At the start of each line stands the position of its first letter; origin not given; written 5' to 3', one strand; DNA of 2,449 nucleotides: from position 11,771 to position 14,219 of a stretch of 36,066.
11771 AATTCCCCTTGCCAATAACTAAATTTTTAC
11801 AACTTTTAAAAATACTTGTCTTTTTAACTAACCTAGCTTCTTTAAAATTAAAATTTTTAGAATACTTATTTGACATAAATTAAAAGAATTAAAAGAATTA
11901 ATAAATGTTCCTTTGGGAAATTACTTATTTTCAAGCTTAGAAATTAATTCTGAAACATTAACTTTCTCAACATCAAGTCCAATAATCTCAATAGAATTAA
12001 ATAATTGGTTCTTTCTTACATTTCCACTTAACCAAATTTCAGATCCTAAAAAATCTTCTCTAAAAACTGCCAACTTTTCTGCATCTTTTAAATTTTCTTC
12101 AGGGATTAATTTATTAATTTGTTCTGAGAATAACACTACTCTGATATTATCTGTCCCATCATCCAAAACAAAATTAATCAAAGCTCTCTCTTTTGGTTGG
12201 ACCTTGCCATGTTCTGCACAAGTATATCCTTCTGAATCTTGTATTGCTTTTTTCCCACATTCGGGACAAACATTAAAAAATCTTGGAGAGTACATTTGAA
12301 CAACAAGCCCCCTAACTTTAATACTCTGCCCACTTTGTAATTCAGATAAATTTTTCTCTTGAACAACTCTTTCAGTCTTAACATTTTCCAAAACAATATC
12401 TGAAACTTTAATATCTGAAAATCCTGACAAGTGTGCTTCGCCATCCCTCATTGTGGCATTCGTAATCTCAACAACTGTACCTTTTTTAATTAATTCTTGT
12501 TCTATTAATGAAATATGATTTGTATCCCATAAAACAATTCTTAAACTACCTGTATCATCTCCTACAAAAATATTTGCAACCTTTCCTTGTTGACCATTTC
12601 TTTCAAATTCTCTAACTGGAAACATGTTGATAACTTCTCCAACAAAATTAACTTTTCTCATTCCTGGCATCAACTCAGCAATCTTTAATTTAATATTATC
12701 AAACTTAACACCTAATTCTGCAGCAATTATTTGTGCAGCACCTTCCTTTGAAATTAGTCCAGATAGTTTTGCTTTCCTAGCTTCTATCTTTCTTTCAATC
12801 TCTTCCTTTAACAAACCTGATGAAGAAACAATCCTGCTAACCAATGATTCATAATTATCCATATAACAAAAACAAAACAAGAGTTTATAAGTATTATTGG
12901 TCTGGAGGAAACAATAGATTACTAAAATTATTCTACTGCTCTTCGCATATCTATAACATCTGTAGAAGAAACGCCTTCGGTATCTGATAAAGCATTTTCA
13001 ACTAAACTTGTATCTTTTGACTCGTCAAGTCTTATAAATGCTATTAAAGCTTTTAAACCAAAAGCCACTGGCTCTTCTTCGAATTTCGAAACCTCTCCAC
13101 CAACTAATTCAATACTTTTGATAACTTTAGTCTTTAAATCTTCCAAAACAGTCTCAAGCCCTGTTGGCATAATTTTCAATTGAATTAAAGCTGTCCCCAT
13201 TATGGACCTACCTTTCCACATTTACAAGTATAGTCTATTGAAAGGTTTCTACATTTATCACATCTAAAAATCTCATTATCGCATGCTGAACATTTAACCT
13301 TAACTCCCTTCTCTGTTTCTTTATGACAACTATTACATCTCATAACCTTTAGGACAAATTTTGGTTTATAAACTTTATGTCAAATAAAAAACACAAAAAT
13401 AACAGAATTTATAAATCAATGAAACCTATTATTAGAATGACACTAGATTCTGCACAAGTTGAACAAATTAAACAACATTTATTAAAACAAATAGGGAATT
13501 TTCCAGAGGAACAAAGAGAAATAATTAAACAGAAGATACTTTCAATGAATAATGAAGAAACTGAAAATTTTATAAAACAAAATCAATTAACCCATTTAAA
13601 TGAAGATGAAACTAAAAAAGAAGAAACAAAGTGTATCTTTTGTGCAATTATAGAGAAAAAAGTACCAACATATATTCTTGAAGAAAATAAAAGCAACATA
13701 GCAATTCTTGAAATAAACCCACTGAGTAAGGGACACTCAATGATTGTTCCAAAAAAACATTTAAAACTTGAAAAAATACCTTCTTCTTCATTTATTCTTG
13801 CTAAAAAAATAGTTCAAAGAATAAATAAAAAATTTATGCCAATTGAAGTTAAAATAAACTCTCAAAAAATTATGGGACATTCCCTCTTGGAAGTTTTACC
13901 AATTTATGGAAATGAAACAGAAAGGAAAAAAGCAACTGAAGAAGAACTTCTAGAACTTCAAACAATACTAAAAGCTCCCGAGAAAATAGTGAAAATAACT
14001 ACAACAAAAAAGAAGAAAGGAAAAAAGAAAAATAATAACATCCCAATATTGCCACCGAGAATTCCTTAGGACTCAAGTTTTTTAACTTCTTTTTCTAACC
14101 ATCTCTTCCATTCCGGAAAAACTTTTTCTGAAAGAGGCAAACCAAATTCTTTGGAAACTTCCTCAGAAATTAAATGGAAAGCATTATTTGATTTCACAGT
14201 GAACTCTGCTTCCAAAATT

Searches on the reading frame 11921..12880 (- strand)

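Call 6: search_protein_families(library=pfam, proteins=[window:11921-12880:-], max_evalue=0.001)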
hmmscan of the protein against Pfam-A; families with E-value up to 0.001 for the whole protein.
window:11921-12880:- (319 aa): 2 families
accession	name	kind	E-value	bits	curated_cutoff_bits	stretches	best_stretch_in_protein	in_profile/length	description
PF01336.31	tRNA_anti-codon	-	3.7e-11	43.2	27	1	77-140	1-54/75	OB-fold nucleic acid binding domain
PF08646.16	Rep_fac-A_C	-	2.1e-05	24.8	28.5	1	189-260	4-81/146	Replication factor-A C terminal domain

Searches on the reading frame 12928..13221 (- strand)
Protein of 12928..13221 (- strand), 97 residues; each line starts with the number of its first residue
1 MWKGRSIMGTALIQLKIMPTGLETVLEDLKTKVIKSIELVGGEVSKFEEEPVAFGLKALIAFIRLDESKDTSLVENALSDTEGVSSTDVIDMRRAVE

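Call 6: search_protein_families(library=pfam, proteins=[window:12928-13221:-], max_evalue=0.001)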
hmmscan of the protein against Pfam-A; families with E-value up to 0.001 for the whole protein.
window:12928-13221:- (97 aa): 1 family
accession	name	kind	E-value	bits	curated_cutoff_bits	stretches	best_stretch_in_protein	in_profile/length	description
PF00736.24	EF1_GNE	-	3.8e-14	53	20.8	1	13-94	2-87/88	EF-1 guanine nucleotide exchange domain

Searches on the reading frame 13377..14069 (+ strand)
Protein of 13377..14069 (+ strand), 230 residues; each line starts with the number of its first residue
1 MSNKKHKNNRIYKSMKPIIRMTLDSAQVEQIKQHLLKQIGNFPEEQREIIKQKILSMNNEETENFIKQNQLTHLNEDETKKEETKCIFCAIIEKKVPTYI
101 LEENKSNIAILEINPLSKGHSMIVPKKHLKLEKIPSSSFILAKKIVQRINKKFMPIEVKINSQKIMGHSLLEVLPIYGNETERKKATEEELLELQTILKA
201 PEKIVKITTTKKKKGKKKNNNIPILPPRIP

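Call 4: search_protein_families(library=pfam, proteins=[window:13377-14069:+], max_evalue=0.1)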
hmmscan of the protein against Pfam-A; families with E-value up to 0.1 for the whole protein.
window:13377-14069:+ (230 aa): 3 families
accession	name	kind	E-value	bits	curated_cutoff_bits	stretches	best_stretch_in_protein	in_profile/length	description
PF01230.28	HIT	-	0.00036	21.5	21.5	1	95-154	3-67/98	HIT domain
PF11969.13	DcpS_C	-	0.0021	19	24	1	85-130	1-46/114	Scavenger mRNA decapping enzyme C-term binding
PF04677.20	CwfJ_C_1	-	0.035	14.4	21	1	76-130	4-58/122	Protein similar to CwfJ C-terminus 1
